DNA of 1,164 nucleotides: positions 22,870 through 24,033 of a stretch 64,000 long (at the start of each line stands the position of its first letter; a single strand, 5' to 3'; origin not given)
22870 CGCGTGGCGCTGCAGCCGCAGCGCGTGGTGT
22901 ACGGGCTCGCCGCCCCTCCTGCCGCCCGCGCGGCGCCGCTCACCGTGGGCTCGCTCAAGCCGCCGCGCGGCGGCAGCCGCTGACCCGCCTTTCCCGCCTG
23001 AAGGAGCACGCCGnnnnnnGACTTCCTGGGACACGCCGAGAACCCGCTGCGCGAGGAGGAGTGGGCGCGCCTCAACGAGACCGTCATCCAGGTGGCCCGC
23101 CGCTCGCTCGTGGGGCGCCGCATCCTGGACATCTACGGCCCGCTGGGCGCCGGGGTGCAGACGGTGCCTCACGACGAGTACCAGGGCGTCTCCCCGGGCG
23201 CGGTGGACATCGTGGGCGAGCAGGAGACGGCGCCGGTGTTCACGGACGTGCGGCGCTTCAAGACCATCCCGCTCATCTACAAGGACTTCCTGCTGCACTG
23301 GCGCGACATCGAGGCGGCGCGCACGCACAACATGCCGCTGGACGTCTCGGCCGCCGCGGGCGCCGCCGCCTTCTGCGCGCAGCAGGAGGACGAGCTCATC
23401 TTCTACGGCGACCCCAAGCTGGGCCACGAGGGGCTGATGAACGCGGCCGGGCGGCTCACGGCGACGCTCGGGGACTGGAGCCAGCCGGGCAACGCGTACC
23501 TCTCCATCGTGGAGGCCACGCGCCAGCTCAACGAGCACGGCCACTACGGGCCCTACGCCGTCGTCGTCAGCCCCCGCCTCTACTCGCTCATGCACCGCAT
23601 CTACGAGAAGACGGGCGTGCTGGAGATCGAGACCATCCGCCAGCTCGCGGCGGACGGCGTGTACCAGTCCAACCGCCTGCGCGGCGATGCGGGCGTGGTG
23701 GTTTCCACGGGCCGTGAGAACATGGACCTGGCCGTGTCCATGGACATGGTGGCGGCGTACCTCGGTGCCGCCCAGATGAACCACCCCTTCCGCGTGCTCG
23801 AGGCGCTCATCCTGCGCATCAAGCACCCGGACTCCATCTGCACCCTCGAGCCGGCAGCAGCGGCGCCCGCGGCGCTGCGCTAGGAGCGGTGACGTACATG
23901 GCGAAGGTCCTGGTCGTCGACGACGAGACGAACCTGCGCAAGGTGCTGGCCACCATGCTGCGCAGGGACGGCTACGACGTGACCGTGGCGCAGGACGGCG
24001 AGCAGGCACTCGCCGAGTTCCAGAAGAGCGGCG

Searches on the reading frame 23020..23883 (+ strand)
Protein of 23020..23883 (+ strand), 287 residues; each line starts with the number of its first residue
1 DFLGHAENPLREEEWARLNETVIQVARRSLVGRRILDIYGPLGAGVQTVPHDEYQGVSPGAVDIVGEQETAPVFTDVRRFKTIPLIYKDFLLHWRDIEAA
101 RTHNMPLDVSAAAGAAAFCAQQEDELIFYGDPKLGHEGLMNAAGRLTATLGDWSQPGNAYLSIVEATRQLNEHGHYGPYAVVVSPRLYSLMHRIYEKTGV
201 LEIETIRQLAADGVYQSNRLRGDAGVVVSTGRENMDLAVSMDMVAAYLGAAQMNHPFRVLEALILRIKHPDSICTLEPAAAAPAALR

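Call 89: search_protein_families(library=pfam, proteins=[window:23020-23883:+], max_evalue=0.001)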
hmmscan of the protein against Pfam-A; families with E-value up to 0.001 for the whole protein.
window:23020-23883:+ (287 aa): 3 families
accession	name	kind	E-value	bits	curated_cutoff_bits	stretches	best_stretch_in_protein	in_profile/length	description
PF04454.18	Linocin_M18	-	1.1e-67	228.4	24.3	1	2-263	3-252/253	Encapsulating protein for peroxidase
PF09950.15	Major_capside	-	3.3e-08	33.6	26.8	1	80-144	24-88/251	Major capsid protein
PF19774.5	DUF6260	-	9e-05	22.1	26.6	1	82-268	83-289/301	Family of unknown function (DUF6260)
